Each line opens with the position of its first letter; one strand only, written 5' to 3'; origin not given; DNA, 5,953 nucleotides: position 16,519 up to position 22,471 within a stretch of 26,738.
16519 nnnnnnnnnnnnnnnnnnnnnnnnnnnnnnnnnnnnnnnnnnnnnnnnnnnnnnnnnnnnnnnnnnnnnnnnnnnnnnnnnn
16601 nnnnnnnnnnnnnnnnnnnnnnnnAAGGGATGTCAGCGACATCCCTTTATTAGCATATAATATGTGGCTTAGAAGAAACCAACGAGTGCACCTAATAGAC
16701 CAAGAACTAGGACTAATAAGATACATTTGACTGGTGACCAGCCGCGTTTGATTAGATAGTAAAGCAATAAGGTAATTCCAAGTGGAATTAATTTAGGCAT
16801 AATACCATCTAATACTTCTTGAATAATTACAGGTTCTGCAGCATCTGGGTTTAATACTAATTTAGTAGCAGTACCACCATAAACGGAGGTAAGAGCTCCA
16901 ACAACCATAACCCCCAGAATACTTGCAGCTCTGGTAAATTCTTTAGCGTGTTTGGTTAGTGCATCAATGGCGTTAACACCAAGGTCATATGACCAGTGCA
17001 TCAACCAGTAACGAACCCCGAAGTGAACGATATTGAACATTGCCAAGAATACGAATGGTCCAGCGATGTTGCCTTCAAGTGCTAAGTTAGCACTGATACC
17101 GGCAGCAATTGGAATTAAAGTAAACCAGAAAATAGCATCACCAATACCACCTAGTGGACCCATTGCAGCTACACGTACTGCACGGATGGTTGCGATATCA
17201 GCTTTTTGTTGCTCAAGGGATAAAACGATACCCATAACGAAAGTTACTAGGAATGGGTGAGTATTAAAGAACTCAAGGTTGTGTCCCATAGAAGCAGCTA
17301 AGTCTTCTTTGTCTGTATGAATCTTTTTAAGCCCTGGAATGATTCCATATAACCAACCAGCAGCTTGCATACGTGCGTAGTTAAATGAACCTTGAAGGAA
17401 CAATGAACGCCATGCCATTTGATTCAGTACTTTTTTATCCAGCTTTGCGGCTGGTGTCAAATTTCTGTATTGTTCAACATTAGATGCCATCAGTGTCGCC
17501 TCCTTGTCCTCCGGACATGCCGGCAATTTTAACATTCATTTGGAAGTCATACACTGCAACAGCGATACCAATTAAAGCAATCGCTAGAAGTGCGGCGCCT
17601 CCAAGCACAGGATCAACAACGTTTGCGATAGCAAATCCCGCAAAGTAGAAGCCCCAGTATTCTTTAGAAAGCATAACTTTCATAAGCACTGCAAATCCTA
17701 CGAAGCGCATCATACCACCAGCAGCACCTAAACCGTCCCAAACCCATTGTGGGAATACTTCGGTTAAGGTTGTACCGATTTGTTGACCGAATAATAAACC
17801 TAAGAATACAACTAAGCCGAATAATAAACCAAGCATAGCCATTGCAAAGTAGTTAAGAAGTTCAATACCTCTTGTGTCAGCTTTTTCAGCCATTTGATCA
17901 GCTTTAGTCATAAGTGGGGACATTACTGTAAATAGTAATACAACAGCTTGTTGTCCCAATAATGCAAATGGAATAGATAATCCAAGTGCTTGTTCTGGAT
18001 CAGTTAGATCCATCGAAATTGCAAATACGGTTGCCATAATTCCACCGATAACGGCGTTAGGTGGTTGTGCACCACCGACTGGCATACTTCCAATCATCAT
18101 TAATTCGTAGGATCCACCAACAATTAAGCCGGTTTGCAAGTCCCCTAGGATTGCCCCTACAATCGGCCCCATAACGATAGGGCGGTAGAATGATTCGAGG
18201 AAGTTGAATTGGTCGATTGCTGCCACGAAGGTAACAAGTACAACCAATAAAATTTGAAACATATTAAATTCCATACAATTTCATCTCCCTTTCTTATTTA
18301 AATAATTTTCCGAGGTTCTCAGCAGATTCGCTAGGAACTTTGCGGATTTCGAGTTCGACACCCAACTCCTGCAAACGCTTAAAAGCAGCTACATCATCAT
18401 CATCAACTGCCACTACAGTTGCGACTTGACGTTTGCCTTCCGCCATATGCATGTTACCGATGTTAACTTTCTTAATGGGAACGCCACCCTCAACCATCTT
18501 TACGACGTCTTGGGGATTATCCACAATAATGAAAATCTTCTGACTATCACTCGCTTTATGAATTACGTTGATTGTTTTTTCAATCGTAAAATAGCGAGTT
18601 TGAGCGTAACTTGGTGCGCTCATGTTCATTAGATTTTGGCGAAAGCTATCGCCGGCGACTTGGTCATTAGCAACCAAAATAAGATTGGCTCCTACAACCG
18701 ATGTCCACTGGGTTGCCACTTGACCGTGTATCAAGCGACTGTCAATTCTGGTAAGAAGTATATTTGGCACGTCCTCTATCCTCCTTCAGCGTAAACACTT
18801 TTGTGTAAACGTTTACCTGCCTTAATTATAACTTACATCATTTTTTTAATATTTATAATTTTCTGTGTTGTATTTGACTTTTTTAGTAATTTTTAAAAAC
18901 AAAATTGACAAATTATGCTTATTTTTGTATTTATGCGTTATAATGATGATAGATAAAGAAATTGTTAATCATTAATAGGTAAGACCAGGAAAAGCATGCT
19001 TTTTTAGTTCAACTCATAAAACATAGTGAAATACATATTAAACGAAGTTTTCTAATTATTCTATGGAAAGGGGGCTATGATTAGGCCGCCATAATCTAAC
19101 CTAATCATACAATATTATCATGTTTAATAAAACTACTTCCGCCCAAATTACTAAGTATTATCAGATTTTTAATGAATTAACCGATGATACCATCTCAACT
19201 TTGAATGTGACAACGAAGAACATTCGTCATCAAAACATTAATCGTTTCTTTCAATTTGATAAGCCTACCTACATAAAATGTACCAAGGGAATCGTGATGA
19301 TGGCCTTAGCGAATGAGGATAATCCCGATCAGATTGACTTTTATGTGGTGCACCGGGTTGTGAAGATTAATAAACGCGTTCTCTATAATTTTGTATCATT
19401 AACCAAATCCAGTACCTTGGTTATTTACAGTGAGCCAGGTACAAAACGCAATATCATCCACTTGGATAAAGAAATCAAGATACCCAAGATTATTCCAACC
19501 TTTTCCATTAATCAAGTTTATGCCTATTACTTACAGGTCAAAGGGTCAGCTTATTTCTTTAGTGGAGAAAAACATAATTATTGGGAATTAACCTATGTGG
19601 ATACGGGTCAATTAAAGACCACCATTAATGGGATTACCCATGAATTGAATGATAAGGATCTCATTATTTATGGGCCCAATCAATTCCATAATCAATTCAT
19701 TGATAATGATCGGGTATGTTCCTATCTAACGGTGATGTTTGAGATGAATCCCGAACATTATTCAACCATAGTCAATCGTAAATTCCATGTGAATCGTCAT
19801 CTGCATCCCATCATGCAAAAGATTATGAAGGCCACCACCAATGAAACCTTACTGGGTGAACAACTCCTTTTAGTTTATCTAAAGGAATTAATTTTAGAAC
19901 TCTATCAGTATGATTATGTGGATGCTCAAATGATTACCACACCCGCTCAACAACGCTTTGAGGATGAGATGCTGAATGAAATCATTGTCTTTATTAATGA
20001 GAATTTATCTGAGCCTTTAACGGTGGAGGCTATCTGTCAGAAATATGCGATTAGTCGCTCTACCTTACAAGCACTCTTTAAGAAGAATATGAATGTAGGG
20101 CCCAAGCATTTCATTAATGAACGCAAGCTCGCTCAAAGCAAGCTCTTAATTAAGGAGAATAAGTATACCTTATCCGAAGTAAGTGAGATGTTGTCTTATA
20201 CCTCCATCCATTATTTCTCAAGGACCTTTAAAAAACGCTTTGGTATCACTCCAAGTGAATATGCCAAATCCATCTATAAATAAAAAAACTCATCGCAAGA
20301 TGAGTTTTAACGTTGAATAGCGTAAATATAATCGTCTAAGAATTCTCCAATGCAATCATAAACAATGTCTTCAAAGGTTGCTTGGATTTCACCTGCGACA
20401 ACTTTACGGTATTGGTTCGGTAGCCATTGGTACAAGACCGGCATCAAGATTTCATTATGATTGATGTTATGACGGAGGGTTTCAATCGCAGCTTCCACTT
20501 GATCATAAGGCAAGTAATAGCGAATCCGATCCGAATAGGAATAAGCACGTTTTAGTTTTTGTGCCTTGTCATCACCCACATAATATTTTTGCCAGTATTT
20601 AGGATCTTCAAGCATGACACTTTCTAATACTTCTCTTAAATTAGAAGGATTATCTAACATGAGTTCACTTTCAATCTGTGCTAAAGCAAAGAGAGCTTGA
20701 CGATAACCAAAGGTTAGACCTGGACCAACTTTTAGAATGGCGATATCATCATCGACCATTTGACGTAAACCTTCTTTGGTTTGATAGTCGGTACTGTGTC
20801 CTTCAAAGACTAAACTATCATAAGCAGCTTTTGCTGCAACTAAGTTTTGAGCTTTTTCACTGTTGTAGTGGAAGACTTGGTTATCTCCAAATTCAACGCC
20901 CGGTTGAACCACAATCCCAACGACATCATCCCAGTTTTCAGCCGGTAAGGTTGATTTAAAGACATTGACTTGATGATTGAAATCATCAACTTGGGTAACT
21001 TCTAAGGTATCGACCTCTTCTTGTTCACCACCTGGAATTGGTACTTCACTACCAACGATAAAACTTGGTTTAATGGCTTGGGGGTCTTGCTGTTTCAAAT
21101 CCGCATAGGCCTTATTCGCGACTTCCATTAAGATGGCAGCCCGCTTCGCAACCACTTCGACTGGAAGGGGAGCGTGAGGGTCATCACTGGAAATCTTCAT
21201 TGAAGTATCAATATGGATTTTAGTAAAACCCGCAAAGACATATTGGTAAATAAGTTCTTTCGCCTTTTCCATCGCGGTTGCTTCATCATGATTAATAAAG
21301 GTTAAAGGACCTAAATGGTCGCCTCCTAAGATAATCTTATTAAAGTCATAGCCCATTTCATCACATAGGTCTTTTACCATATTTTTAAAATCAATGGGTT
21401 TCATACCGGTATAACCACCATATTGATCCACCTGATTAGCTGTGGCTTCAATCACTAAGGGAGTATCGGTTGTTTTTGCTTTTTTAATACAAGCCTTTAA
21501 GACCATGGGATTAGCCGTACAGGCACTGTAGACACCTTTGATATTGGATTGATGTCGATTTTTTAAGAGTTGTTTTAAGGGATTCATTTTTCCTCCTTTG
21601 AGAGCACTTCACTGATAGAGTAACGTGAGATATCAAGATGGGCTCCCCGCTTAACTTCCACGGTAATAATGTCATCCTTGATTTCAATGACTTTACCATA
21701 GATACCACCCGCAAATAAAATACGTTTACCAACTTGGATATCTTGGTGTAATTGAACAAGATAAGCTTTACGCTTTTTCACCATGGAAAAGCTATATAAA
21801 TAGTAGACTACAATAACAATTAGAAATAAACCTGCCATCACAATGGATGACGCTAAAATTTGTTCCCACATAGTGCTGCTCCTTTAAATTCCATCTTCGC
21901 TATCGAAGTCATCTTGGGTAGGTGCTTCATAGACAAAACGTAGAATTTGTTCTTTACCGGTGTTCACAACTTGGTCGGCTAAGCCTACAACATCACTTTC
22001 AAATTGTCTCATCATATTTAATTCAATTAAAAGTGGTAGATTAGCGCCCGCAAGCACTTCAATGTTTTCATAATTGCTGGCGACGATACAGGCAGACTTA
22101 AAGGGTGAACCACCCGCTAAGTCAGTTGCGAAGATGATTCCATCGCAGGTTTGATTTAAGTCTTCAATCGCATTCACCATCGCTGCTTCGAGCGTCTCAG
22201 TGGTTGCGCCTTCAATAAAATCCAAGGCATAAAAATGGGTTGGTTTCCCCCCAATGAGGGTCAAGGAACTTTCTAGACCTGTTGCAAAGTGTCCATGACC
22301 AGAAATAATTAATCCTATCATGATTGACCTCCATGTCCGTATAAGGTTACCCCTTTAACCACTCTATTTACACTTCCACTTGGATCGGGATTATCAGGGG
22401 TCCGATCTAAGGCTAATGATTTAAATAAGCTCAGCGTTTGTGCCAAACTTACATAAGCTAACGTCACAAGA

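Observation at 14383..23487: Non-canonical GalNAc/amino-sugar catabolic locus lacking a deacetylase, next to an intact ceramidase-fold amidohydrolase and a Gfo oxidoreductase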

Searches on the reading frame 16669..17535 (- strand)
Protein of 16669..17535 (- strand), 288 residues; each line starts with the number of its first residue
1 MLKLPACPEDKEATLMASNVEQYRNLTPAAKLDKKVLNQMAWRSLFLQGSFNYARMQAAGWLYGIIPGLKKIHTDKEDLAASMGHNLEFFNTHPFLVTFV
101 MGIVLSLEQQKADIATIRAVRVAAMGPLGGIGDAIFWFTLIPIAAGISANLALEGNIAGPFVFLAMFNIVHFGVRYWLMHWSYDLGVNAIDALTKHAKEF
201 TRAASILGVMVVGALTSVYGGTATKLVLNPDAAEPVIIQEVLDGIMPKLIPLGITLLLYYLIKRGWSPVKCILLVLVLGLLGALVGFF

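Call 4: search_protein_families(library=pfam, proteins=[window:16669-17535:-])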
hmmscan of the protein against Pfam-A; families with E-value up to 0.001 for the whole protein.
window:16669-17535:- (288 aa): 1 family
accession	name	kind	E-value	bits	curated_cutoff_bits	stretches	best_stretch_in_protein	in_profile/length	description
PF03613.19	EIID-AGA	-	5e-94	314.8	25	1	31-288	1-265/265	PTS system mannose/fructose/sorbose family IID component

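Call 5: search_protein_families(library=ncbifam, proteins=[window:16669-17535:-])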
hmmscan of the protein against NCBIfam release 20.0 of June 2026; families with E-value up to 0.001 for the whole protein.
window:16669-17535:- (288 aa): 4 families
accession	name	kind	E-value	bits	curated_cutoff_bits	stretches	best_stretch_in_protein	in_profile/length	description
NF040760.1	AgaE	equivalog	1.5e-97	326.4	500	1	11-287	15-291/292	PTS N-acetylgalactosamine transporter subunit IID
NF007359.1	PRK09855.1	equivalog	1.2e-75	254.6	400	1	33-287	2-258/259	PTS galactosamine transporter subunit IID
TIGR00828.1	EIID-AGA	subfamily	1.5e-73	247.4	292.75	1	31-287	2-270/271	mannose/fructose/sorbose PTS transporter subunit IID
NF008315.0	PRK11103.1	subfamily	1.5e-53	181.9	365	1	27-287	8-280/283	PTS mannose transporter subunit IID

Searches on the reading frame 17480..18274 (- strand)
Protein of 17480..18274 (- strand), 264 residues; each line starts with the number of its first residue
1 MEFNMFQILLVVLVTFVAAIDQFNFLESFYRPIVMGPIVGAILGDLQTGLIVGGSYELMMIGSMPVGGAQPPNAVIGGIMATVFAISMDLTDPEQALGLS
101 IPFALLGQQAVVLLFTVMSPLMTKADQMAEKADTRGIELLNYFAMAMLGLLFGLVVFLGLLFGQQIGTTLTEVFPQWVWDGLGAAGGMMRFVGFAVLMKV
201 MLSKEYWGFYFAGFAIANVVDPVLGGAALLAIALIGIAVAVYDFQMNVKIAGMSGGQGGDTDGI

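Call 4: search_protein_families(library=pfam, proteins=[window:17480-18274:-])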
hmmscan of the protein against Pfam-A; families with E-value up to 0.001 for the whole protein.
window:17480-18274:- (264 aa): 1 family
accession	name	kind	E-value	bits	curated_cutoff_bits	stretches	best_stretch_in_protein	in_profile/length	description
PF03609.19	EII-Sor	-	1.4e-70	237.8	26.3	1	5-241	1-232/233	PTS system sorbose-specific iic component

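Call 5: search_protein_families(library=ncbifam, proteins=[window:17480-18274:-])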
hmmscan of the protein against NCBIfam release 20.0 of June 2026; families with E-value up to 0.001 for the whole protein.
window:17480-18274:- (264 aa): 4 families
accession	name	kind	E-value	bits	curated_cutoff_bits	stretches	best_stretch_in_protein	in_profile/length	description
NF040757.1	AgaW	equivalog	3.6e-72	242.7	300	1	13-247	3-231/249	PTS N-acetylgalactosamine transporter subunit IIC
NF007289.1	PRK09757.1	equivalog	1.2e-53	182.3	300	1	5-246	3-239/241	PTS galactosamine transporter subunit IIC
TIGR00822.1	EII-Sor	subfamily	5.6e-52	176.6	339.85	1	1-249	1-243/267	mannose/fructose/sorbose PTS transporter subunit IIC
NF011647.0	PRK15065.1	subfamily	4.7e-41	140.7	278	1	1-252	1-247/267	mannose/fructose/sorbose family PTS transporter subunit IIC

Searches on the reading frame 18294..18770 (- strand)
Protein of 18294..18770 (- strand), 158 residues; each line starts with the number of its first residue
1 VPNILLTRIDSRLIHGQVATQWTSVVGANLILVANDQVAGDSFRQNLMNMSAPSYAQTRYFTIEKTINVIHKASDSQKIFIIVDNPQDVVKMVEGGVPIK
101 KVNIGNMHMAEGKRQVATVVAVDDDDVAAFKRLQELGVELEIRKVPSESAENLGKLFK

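Call 4: search_protein_families(library=pfam, proteins=[window:18294-18770:-])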
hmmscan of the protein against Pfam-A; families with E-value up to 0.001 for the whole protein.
window:18294-18770:- (158 aa): 1 family
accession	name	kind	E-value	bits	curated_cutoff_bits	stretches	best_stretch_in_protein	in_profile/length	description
PF03830.20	PTSIIB_sorb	-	3.8e-54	183.5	27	1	4-149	1-147/148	PTS system sorbose subfamily IIB component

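Call 5: search_protein_families(library=ncbifam, proteins=[window:18294-18770:-])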
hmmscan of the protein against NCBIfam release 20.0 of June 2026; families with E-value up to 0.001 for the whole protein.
window:18294-18770:- (158 aa): 4 families
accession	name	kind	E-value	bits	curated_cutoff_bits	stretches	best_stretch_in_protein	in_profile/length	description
TIGR00854.1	pts-sorbose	subfamily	7.3e-61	204.7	163.6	1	3-152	1-150/150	mannose/fructose/sorbose PTS transporter subunit IIB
NF007288.1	PRK09756.1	equivalog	2.4e-59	199.6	180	1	2-152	1-152/153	PTS galactosamine transporter subunit IIB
NF008508.1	PRK11425.1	equivalog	2.6e-59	199.5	180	1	1-156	1-156/157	PTS N-acetylgalactosamine transporter subunit IIB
NF011670.1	PRK15088.1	equivalog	2.1e-43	148.5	400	1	3-157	164-319/323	PTS mannose transporter subunit IIAB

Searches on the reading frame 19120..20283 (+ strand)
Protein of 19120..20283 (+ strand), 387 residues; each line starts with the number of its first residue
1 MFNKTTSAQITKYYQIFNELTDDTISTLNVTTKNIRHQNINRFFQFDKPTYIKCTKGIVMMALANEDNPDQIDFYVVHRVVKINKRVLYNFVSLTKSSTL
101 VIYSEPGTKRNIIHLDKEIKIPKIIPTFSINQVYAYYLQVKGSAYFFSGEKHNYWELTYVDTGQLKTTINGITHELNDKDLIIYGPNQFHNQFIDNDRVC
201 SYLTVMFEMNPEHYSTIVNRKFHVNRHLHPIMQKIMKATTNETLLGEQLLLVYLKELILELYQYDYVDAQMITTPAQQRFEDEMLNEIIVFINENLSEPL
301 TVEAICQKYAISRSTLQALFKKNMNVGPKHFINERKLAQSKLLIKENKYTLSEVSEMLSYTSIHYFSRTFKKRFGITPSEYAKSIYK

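Call 4: search_protein_families(library=pfam, proteins=[window:19120-20283:+])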
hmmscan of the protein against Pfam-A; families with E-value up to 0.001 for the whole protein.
window:19120-20283:+ (387 aa): 2 families
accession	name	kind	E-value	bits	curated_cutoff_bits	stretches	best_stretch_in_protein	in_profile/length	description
PF00165.29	HTH_AraC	-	1.3e-19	70.2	26.6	2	348-381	8-40/42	Bacterial regulatory helix-turn-helix proteins, AraC family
PF12833.13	HTH_18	-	4.5e-17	62.6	33.6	1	306-383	2-79/80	Helix-turn-helix domain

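Call 5: search_protein_families(library=ncbifam, proteins=[window:19120-20283:+])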
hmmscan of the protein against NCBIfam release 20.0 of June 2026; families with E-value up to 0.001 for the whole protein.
window:19120-20283:+ (387 aa): 32 families (the best 25 are shown)
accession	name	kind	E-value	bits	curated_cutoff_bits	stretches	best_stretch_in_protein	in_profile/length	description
TIGR04094.1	adjacent_YSIRK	equivalog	9.8e-23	80.7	200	1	283-381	285-382/383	YSIRK-targeted surface antigen transcriptional regulator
NF007860.0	PRK10572.1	equivalog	1.4e-20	73.4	208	1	223-384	131-284/292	arabinose operon transcriptional regulator AraC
NF006902.0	PRK09393.1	equivalog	2.3e-15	56.6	425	1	268-385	205-322/327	transcriptional regulator FtrA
NF010026.0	PRK13501.1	equivalog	3.1e-15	56.1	363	1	180-383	85-276/290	HTH-type transcriptional activator RhaR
NF047788.1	TransRegPocR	equivalog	2.7e-14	53.1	500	1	267-385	173-291/296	transcriptional regulator PocR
NF052371.1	TransRegGbdRPseu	equivalog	2.6e-13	49.7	480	1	282-382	224-324/365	choline metabolism transcriptional regulator GbdR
NF047455.1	TF_Staph_AryK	equivalog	4.8e-13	48.2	850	1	156-384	24-258/759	transcriptional regulator AryK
NF007584.0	PRK10219.1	equivalog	9.6e-13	48.4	174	1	281-384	3-106/107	superoxide response transcriptional regulator SoxS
NF010027.0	PRK13502.1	equivalog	3e-11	43.3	384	1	248-382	146-275/282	HTH-type transcriptional activator RhaR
TIGR02297.1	HpaA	equivalog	6.9e-11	41.9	274.65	1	229-382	135-285/287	4-hydroxyphenylacetate catabolism regulatory protein HpaA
NF012144.2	ramA_TF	equivalog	1.2e-10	41.8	180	1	283-383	5-105/108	RamA family antibiotic efflux transcriptional regulator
NF010025.2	PRK13500.1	equivalog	1.2e-10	41.4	525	1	232-382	130-275/282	HTH-type transcriptional activator RhaR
NF007243.0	PRK09685.1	equivalog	2.6e-10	40.2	199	1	276-384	191-301/303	transcriptional regulator FeaR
NF049932.1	TranspRegBtr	equivalog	4.3e-10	38.7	900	1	283-383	164-264/531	bacillibactin transport transcriptional regulator Btr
NF010028.0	PRK13503.1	equivalog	4.9e-10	39.3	288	1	197-381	89-269/278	HTH-type transcriptional activator RhaS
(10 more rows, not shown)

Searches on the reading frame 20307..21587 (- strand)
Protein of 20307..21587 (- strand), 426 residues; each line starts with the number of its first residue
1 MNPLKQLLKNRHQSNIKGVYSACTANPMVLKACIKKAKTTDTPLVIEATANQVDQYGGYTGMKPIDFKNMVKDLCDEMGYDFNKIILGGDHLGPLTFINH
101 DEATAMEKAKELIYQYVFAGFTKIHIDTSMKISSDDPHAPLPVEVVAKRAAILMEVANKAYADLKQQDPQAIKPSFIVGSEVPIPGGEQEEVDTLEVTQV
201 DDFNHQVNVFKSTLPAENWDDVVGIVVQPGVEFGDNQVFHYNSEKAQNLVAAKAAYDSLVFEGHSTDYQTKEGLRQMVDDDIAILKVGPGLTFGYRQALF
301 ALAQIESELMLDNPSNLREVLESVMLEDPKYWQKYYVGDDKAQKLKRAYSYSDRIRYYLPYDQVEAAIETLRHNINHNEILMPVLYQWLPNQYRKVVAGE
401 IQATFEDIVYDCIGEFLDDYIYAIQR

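Call 4: search_protein_families(library=pfam, proteins=[window:20307-21587:-])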
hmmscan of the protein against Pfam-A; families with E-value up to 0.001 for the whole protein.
window:20307-21587:- (426 aa): 1 family
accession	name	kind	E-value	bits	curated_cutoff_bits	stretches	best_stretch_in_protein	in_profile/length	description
PF08013.17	GatZ_KbaZ-like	-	7.3e-160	532.7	26.7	1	4-424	1-419/420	D-tagatose-1,6-bisphosphate aldolase subunit GatZ/KbaZ-like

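Call 5: search_protein_families(library=ncbifam, proteins=[window:20307-21587:-])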
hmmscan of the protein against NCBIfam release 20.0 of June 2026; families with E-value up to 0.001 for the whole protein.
window:20307-21587:- (426 aa): 3 families
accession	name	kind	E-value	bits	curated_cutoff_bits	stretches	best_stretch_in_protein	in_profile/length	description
TIGR02810.1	agaZ_gatZ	equivalog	1.5e-143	478.7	568.8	1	6-424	2-419/420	D-tagatose-bisphosphate aldolase, class II, non-catalytic subunit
NF012002.0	PRK15458.1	equivalog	6.1e-140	467.1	707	1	1-424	1-423/428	tagatose-bisphosphate aldolase subunit KbaZ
NF011626.0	PRK15052.1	equivalog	3e-120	401.9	579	1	5-424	2-418/421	tagatose-bisphosphate aldolase subunit GatZ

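Call 37: search_solved_structures(query=window:20307-21587:-, max_evalue=0.001)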
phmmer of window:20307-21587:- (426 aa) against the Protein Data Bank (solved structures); distinct sequences matched with E-value up to 0.001: 2.
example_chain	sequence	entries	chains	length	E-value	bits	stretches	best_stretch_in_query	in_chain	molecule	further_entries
2fiq_A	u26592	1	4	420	3.1e-97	329.3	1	11-423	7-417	putative tagatose 6-phosphate kinase 1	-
3txv_A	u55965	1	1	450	2.3e-92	313.2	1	15-423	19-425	Probable tagatose 6-phosphate kinase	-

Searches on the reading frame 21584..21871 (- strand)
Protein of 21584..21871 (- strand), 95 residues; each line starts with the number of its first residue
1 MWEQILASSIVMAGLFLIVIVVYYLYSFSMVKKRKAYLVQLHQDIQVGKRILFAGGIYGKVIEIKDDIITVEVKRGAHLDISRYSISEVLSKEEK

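Call 4: search_protein_families(library=pfam, proteins=[window:21584-21871:-])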
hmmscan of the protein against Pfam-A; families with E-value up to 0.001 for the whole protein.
window:21584-21871:- (95 aa): 1 family
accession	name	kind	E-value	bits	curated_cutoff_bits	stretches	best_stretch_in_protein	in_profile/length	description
PF02699.20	YajC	-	4.5e-14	52.5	28.2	1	15-87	5-77/78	Preprotein translocase subunit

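Call 5: search_protein_families(library=ncbifam, proteins=[window:21584-21871:-])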
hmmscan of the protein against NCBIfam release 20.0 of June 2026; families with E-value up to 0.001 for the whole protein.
window:21584-21871:- (95 aa): 1 family
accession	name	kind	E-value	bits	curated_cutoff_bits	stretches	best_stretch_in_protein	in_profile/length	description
TIGR00739.1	yajC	equivalog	4.4e-12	45.9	44.2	1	15-90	8-83/84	preprotein translocase subunit YajC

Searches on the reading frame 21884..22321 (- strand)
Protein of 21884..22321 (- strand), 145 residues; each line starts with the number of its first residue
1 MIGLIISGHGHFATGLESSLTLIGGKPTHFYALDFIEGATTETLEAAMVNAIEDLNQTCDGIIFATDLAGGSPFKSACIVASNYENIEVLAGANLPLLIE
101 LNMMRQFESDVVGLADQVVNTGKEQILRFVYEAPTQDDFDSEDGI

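Call 4: search_protein_families(library=pfam, proteins=[window:21884-22321:-])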
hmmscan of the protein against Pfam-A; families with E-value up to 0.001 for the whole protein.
window:21884-22321:- (145 aa): 1 family
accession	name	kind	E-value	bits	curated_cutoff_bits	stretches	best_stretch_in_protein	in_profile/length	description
PF03610.21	EIIA-man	-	4.3e-21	75.6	21.4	1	3-115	1-112/116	PTS system fructose IIA component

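Call 5: search_protein_families(library=ncbifam, proteins=[window:21884-22321:-])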
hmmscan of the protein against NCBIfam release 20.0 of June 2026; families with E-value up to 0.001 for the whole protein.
window:21884-22321:- (145 aa): 3 families
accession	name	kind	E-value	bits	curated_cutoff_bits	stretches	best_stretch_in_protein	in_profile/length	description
NF040761.1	AgaF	equivalog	1.2e-38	132.6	130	1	1-145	1-144/144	PTS galactosamine/N-acetylgalactosamine transporter subunit IIA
TIGR00824.1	EIIA-man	subfamily_domain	6.9e-22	77.7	98.35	1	1-107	1-106/116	mannose/fructose/sorbose PTS transporter subunit IIA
NF011670.1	PRK15088.1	equivalog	1.9e-19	69.8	400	1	2-128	3-128/323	PTS mannose transporter subunit IIAB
